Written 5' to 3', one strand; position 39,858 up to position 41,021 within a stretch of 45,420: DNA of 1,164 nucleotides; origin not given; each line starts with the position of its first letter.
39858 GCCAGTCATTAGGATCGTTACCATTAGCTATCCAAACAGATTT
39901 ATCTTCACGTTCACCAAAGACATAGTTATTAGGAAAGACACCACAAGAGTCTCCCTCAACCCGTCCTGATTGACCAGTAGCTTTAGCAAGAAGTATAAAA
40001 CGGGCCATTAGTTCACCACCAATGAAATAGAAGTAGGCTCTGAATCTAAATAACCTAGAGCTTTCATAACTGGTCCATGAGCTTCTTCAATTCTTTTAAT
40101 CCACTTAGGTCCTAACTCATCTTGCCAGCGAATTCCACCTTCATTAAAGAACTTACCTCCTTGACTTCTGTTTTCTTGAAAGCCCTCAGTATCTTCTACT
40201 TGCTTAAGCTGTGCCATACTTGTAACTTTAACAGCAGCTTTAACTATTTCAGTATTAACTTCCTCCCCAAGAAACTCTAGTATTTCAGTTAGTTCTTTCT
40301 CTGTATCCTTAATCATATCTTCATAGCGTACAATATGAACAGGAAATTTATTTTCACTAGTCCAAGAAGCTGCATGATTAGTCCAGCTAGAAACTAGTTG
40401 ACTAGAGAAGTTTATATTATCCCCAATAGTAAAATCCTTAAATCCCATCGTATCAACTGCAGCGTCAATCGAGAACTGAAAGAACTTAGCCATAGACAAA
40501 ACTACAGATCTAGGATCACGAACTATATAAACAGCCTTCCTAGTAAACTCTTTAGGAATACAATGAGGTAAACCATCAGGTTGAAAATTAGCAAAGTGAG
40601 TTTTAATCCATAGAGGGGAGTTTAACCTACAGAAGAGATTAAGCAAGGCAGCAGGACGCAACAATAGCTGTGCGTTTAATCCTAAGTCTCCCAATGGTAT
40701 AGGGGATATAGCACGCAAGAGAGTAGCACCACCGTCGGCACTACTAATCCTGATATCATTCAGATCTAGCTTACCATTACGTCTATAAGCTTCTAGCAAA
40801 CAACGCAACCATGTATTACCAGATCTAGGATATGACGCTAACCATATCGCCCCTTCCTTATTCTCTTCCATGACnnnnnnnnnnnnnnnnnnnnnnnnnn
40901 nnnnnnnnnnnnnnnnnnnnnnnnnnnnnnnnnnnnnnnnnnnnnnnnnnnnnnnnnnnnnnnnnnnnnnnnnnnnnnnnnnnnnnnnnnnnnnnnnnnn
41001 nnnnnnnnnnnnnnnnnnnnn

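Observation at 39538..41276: PAPS-type sulfotransferase chained into the tail-fibre operon with two orphan proteins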

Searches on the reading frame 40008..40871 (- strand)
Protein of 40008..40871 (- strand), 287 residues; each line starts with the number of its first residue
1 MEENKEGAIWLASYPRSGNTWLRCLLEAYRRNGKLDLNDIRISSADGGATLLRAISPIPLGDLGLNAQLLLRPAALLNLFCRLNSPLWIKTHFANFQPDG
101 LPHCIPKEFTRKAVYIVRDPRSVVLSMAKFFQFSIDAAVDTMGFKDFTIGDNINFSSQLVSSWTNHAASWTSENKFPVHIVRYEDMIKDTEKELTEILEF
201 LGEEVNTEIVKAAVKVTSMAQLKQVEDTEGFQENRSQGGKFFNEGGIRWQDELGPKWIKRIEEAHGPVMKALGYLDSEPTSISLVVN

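Call 3: search_protein_families(library=pfam, proteins=[window:40008-40871:-], max_evalue=0.1)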
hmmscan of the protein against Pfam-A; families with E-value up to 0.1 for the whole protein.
window:40008-40871:- (287 aa): 2 families
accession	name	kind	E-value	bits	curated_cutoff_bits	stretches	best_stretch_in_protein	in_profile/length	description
PF00685.33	Sulfotransfer_1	-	3.9e-26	92.4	22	1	9-272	4-254/255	Sulfotransferase domain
PF13469.12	Sulfotransfer_3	-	3.4e-11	44.3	27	1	113-205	127-214/216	Sulfotransferase family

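Call 4: search_protein_families(library=phrogs, proteins=[window:40008-40871:-], max_evalue=0.01)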
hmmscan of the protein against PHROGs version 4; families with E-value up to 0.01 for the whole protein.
window:40008-40871:- (287 aa): 1 family
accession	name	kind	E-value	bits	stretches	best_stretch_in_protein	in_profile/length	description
phrog_27463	-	unknown function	0.0019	18.7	0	163-204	168-209/280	-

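Call 8: search_dna_similar(query=window:40008-40871:-, collection=phages, mode=protein, max_evalue=0.001, max_rows=40)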
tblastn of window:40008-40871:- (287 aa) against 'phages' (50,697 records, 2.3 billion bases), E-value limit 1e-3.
No match.

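Call 10: find_homologous_proteins(query=window:40008-40871:-)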
Query window:40008-40871:- (287 aa): 2903 proteins with E <= 0.001 among 3827 candidates; the best 120 are listed.
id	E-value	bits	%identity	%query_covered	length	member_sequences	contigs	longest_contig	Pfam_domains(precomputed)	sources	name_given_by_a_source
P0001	2.3e-191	652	100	100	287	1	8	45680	PF13469.13,PF00685.34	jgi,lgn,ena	-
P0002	1.1e-161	555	86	97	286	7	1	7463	PF13469.13,PF00685.34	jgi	jgi:hypothetical protein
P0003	1.1e-157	542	84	99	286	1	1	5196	PF13469.13,PF00685.34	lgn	-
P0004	2.4e-136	472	70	99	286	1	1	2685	PF13469.13,PF00685.34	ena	-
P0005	7.1e-130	450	67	99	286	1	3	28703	PF13469.13,PF00685.34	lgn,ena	-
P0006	3.4e-128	445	70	97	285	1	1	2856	PF13469.13,PF00685.34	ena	-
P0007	5.2e-127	441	67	95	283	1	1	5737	PF13469.13,PF00685.34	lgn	-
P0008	3.9e-126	438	67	96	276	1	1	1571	PF13469.13,PF00685.34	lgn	-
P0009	2.0e-122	426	61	99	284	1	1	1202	PF13469.13,PF00685.34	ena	-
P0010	1.3e-121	423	63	97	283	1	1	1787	PF13469.13,PF00685.34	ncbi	-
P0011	9.6e-121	421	63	99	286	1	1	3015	PF13469.13,PF00685.34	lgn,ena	-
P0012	1.6e-119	416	64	94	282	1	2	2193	PF13469.13,PF00685.34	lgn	-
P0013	1.6e-116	407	61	96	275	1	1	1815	PF13469.13,PF00685.34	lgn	-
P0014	6.4e-116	405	63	94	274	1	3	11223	PF13469.13,PF00685.34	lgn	-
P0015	7.1e-116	405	63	96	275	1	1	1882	PF13469.13,PF00685.34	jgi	jgi:Sulfotransferase domain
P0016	1.7e-115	403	62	94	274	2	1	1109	PF13469.13,PF00685.34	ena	-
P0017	1.9e-115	403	60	97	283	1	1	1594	PF13469.13,PF00685.34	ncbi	-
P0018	2.0e-115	403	60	98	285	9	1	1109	PF13469.13,PF00685.34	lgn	-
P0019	2.2e-115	403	62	99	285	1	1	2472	PF13469.13,PF00685.34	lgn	-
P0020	5.6e-115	402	62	99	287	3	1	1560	PF13469.13,PF00685.34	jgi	jgi:aryl sulfotransferase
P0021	8.1e-114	398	62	96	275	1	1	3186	PF13469.13,PF00685.34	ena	-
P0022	9.8e-114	398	59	98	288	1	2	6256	PF13469.13,PF00685.34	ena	-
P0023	1.3e-113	397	61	96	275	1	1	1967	PF13469.13,PF00685.34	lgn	-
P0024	2.1e-113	396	58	99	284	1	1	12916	PF13469.13,PF00685.34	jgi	-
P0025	2.3e-113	396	60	96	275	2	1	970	PF13469.13,PF00685.34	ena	-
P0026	2.3e-113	396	61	95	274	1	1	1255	PF13469.13,PF00685.34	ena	-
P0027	6.3e-113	395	61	94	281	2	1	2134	PF13469.13,PF00685.34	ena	-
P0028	1.6e-112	394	60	97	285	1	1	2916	PF13469.13,PF00685.34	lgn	-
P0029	1.6e-112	394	60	98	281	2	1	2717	PF13469.13,PF00685.34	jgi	-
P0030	1.7e-112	393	61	96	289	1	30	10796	PF13469.13,PF00685.34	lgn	-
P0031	3.7e-112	392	61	96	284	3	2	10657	PF13469.13,PF00685.34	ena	-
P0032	3.8e-112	392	60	96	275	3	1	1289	PF13469.13,PF00685.34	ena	-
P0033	8.0e-112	391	61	95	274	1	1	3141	PF13469.13,PF00685.34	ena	-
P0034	1.2e-111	391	60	96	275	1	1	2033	PF13469.13,PF00685.34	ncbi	-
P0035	2.3e-111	390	60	96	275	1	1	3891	PF13469.13,PF00685.34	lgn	-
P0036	1.9e-110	387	59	96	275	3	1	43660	PF13469.13,PF00685.34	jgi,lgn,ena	-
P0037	2.8e-110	386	59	97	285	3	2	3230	PF13469.13,PF00685.34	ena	-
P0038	3.4e-110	386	60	96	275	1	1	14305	PF13469.13,PF00685.34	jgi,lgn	-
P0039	4.9e-110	385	60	96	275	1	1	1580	PF13469.13,PF00685.34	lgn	-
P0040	5.4e-110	385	59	95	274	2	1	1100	PF13469.13,PF00685.34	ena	-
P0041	8.7e-110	385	61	96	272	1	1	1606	PF13469.13,PF00685.34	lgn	-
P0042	1.5e-109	384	60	96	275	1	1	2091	PF13469.13,PF00685.34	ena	-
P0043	1.8e-109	384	58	96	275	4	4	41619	PF13469.13,PF00685.34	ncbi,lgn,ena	-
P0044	4.3e-109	382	59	96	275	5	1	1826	PF13469.13,PF00685.34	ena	-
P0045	7.4e-109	382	61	93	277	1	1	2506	PF13469.13,PF00685.34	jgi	-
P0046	7.9e-109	381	60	96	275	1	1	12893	PF13469.13,PF00685.34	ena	-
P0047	3.0e-108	380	61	95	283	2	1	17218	PF13469.13,PF00685.34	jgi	jgi:hypothetical protein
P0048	1.8e-107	377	59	95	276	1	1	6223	PF13469.13,PF00685.34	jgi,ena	-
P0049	1.8e-107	377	58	95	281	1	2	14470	PF13469.13,PF00685.34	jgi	jgi:hypothetical protein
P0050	2.9e-107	376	62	94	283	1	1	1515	PF13469.13,PF00685.34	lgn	-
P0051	4.5e-107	376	58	95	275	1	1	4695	PF13469.13,PF00685.34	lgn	-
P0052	1.3e-106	374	60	94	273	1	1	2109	PF13469.13,PF00685.34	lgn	-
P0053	4.4e-104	366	58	99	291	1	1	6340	PF13469.13,PF00685.34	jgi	-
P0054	5.2e-104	366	58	94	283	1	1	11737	PF13469.13,PF00685.34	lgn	-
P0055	7.1e-104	365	59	96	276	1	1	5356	PF13469.13,PF00685.34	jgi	jgi:aryl sulfotransferase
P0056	2.7e-103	363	57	99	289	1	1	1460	PF13469.13,PF00685.34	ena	-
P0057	2.5e-102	360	56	95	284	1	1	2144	PF13469.13,PF00685.34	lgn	-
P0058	3.4e-102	360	58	96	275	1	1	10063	PF13469.13,PF00685.34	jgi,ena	-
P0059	6.5e-102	359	57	98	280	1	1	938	PF13469.13,PF00685.34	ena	-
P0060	1.2e-101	358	56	97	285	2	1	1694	PF13469.13,PF00685.34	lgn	-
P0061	3.4e-101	356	57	94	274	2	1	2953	PF13469.13,PF00685.34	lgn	-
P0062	1.3e-100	355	56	95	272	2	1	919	PF13469.13,PF00685.34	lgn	-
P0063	6.4e-100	352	57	93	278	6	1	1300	PF13469.13,PF00685.34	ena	-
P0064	6.7e-99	349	60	89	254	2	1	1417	PF13469.13,PF00685.34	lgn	-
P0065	8.3e-98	345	58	95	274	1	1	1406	PF13469.13,PF00685.34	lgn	-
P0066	1.7e-97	344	60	89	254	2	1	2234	PF13469.13,PF00685.34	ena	-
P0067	2.0e-97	344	55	95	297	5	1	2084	PF13469.13,PF00685.34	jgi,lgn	jgi:hypothetical protein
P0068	3.4e-97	343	66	79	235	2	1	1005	PF13469.13,PF00685.34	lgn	-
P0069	8.8e-97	342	54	95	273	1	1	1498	PF13469.13,PF00685.34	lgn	-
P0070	9.1e-97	342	54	98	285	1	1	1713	PF13469.13,PF00685.34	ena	-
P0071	1.5e-96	341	55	95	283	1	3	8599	PF13469.13,PF00685.34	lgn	-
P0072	1.6e-96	341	56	98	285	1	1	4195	PF13469.13,PF00685.34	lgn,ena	-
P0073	2.3e-95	337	53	97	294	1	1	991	PF13469.13,PF00685.34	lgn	-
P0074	3.5e-95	337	53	99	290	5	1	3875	PF13469.13,PF00685.34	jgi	jgi:hypothetical protein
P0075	1.0e-94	335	55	95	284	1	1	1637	PF13469.13,PF00685.34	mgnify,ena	mgnify:CR=1 FL=1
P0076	2.3e-94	334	54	98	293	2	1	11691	PF13469.13,PF00685.34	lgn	-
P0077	2.6e-94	334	52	99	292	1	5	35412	PF13469.13,PF00685.34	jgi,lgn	-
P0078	8.0e-93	329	60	82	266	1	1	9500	PF13469.13,PF00685.34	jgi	jgi:hypothetical protein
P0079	4.9e-91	323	51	99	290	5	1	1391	PF13469.13,PF00685.34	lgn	-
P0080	1.7e-90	321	51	99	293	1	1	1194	PF13469.13,PF00685.34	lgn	-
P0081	6.7e-90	319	53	94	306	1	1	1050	PF13469.13,PF00685.34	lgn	-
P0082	8.7e-90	319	51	94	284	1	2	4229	PF13469.13,PF00685.34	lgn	-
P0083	3.7e-89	317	50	98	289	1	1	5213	PF13469.13,PF00685.34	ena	-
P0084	6.2e-89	316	51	98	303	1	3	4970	PF13469.13,PF00685.34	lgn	-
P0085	1.5e-88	315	49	95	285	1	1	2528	PF13469.13,PF00685.34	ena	-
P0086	1.5e-88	315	58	82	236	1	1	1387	PF13469.13,PF00685.34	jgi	-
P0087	6.3e-88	313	59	82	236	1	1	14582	PF00685.34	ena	-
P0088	1.1e-87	312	55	87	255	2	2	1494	PF13469.13,PF00685.34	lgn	-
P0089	1.1e-86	309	48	98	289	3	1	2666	PF13469.13,PF00685.34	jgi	-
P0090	2.7e-86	308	51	92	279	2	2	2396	PF13469.13,PF00685.34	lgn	-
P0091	6.7e-86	306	50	98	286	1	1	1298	PF13469.13,PF00685.34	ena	-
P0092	1.3e-85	305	50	97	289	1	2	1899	PF00685.34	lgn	-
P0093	1.7e-85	305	51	98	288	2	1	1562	PF13469.13,PF00685.34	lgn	-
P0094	1.8e-85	305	51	96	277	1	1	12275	PF13469.13,PF00685.34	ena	-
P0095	9.6e-85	302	49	99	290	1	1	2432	PF00685.34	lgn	-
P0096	1.3e-84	302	51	94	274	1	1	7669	PF13469.13,PF00685.34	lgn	-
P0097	2.5e-84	301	49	98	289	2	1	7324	PF13469.13,PF00685.34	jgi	jgi:hypothetical protein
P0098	3.1e-84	301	48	97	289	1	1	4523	PF13469.13,PF00685.34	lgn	-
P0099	3.6e-84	301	49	99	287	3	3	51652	PF00685.34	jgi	jgi:hypothetical protein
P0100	3.8e-84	300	56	84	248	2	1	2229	PF13469.13,PF00685.34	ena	-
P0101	1.9e-83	298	48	98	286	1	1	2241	PF13469.13,PF00685.34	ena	-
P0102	3.3e-83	297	50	99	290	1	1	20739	PF13469.13,PF00685.34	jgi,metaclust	metaclust:\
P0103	4.4e-83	297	50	94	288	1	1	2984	PF13469.13,PF00685.34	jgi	jgi:hypothetical protein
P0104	5.3e-83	297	51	94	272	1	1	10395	PF13469.13,PF00685.34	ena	-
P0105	5.6e-83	297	51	96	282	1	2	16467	PF13469.13,PF00685.34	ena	-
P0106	6.4e-83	296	49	96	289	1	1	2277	PF13469.13,PF00685.34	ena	-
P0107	8.0e-83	296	49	97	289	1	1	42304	PF13469.13,PF00685.34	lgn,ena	-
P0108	2.3e-82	295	48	99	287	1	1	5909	PF13469.13,PF00685.34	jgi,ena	-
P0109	6.6e-82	293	50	93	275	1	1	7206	PF13469.13,PF00685.34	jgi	jgi:hypothetical protein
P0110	9.0e-82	293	50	93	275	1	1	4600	PF13469.13,PF00685.34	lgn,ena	-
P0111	9.8e-82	293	47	95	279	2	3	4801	PF13469.13,PF00685.34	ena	-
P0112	2.5e-81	291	47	94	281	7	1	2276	PF13469.13,PF00685.34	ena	-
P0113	4.7e-81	290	52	94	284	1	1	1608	PF13469.13,PF00685.34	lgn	-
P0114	8.6e-81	289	48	100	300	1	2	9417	PF13469.13,PF00685.34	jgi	jgi:hypothetical protein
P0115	2.9e-80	288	49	96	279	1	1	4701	PF13469.13,PF00685.34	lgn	-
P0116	2.4e-79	285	47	94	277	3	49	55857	PF13469.13,PF00685.34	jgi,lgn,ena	jgi:hypothetical protein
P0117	2.9e-79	284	47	97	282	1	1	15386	PF00685.34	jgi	jgi:hypothetical protein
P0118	2.3e-78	281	47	98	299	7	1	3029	PF13469.13,PF00685.34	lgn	-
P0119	2.6e-78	281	49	94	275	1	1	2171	PF13469.13,PF00685.34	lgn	-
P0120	6.5e-78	280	49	94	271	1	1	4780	PF13469.13,PF00685.34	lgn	-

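Call 12: find_encoding_contigs(protein=P0036, flank=10000, max_places=3)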
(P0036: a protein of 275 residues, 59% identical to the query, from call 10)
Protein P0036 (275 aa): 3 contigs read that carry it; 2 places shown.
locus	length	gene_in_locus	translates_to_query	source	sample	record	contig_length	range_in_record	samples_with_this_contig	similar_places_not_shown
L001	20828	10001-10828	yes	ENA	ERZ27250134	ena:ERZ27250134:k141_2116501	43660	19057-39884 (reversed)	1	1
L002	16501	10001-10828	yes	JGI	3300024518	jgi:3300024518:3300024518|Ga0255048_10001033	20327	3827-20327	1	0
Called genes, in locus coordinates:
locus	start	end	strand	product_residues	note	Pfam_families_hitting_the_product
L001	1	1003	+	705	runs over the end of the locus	PF16510:P22_portal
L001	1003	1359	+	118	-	-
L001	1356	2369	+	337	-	-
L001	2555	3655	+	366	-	PF13252:Phage_capsid_3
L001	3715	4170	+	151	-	-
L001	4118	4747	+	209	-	PF24175:SU10_adaptor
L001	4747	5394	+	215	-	PF24175:SU10_adaptor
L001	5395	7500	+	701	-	PF16190:E1_FCCH (faint)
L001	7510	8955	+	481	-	PF13649:Methyltransf_25 (weak), PF01973:MptE-like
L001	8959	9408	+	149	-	-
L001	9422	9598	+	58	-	-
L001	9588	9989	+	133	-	-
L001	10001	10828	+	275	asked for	PF00685:Sulfotransfer_1, PF13469:Sulfotransfer_3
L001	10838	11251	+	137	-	-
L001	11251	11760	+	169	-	-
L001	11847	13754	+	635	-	-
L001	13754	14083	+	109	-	-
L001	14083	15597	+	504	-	-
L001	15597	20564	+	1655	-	-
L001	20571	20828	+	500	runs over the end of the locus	-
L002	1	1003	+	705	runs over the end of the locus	PF16510:P22_portal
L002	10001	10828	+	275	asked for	PF00685:Sulfotransfer_1, PF13469:Sulfotransfer_3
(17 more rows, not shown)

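Call 13: find_encoding_contigs(protein=P0043, flank=10000, max_places=3)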
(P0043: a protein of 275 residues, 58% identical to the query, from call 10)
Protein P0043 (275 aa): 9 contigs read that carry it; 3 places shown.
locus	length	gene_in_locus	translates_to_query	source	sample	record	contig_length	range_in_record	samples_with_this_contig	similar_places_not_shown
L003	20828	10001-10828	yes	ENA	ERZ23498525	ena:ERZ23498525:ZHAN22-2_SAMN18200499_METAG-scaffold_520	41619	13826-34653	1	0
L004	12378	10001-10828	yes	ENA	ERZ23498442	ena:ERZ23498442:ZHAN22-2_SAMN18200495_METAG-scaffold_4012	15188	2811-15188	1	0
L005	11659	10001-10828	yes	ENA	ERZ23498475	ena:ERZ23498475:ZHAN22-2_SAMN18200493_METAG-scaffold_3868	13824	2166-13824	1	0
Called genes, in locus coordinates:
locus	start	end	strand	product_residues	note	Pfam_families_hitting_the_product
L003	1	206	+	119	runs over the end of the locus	-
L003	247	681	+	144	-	-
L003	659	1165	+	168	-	-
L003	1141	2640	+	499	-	-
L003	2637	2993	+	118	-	-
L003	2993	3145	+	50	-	-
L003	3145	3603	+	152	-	PF11351:GTA_holin_3TM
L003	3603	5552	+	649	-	PF23899:SU10_portal, PF16510:P22_portal (weak)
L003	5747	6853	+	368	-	-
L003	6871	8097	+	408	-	PF17236:SU10_MCP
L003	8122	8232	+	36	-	-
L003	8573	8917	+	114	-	PF13539:Peptidase_M15_4 (weak)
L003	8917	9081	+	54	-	-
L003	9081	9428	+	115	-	-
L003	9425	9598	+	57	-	-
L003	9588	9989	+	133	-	-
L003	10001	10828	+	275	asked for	PF00685:Sulfotransfer_1, PF13469:Sulfotransfer_3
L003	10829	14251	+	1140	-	-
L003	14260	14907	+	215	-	PF24175:SU10_adaptor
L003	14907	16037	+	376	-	-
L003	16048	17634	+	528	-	-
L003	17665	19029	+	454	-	-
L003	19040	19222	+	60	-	-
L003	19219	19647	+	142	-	-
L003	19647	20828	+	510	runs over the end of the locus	-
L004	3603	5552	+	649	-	PF23899:SU10_portal, PF16510:P22_portal (weak)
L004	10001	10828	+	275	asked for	PF00685:Sulfotransfer_1, PF13469:Sulfotransfer_3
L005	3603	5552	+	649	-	PF23899:SU10_portal, PF16510:P22_portal (weak)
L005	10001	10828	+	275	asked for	PF00685:Sulfotransfer_1, PF13469:Sulfotransfer_3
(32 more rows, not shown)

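Call 14: find_encoding_contigs(protein=P0107, flank=10000, max_places=2)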
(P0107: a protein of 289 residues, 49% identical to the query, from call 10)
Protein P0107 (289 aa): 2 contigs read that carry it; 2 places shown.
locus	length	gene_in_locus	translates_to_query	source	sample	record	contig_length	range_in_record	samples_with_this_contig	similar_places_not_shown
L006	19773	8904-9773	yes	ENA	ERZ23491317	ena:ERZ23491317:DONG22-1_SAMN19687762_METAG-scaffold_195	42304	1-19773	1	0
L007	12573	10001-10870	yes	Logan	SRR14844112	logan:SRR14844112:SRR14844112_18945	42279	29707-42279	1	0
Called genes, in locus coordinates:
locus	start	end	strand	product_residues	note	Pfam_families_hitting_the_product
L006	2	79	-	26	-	?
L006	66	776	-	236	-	PF00145:DNA_methylase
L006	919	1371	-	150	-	-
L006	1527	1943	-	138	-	-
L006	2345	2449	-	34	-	-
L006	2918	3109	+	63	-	-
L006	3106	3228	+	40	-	-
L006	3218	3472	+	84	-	-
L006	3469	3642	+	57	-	-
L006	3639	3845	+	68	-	-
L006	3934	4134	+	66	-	-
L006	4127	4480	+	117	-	-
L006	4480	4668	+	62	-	-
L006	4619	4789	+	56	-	-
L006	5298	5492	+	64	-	PF14090:HTH_39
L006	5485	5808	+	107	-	-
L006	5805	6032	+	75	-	-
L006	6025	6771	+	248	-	-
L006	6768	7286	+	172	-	-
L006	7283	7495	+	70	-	-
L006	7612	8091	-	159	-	-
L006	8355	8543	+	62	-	-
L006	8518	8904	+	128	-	-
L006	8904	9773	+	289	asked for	PF00685:Sulfotransfer_1, PF13469:Sulfotransfer_3 (weak)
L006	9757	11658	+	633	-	PF22842:Pel9A-like_beta_helix, PF14592:Chondroitinas_B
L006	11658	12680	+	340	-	-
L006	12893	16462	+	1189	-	-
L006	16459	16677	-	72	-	-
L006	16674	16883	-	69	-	-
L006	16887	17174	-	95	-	-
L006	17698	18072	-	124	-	-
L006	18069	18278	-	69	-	-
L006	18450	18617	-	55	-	-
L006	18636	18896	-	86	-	-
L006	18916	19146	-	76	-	-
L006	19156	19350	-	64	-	-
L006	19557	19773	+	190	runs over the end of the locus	-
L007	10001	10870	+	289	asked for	PF00685:Sulfotransfer_1, PF13469:Sulfotransfer_3 (weak)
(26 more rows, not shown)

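Call 15: find_encoding_contigs(protein=P0116, flank=10000, max_places=3)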
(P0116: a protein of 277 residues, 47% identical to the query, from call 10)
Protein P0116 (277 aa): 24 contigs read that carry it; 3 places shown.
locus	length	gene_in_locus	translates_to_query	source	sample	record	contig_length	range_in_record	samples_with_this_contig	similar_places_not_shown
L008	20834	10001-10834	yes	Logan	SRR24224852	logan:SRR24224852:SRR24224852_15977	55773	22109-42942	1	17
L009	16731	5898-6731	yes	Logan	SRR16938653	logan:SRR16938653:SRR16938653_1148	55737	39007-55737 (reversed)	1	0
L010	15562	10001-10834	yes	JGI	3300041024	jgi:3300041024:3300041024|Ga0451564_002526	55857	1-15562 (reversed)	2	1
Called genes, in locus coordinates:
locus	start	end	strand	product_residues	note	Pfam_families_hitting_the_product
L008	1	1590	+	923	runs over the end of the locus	-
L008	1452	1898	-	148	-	-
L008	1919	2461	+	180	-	-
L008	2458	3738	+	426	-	-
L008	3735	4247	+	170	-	-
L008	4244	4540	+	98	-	-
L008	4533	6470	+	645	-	-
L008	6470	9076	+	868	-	-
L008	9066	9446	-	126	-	-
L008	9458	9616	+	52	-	-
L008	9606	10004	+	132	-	-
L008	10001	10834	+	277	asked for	PF00685:Sulfotransfer_1, PF13469:Sulfotransfer_3 (weak)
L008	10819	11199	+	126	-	-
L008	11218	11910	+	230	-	-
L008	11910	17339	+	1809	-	-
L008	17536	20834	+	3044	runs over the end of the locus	PF04002:RadC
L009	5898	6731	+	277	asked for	PF00685:Sulfotransfer_1, PF13469:Sulfotransfer_3 (weak)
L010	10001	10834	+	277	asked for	PF00685:Sulfotransfer_1, PF13469:Sulfotransfer_3 (weak)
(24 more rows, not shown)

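Call 16: find_encoding_contigs(protein=P0005, flank=10000, max_places=2)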
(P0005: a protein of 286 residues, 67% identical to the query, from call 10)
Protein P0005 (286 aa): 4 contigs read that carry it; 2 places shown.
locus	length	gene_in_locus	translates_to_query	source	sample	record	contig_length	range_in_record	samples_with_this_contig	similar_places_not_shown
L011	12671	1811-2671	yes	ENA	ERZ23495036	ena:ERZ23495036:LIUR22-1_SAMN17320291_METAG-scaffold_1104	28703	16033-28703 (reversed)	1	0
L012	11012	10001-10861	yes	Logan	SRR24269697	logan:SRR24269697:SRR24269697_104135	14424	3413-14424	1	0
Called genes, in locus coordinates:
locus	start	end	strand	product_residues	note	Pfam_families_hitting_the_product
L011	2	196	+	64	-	?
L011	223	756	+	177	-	-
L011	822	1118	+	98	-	-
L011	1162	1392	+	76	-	-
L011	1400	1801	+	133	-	-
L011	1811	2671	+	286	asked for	PF00685:Sulfotransfer_1, PF13469:Sulfotransfer_3 (weak)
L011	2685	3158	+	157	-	-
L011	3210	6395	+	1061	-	PF13385:Laminin_G_3 (weak)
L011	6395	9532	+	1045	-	-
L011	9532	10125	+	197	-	-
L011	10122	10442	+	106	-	-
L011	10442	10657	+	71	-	-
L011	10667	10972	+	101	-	-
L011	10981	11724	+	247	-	PF17289:Terminase_6C (weak)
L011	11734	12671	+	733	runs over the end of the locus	PF23899:SU10_portal (weak)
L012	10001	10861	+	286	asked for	PF00685:Sulfotransfer_1, PF13469:Sulfotransfer_3 (weak)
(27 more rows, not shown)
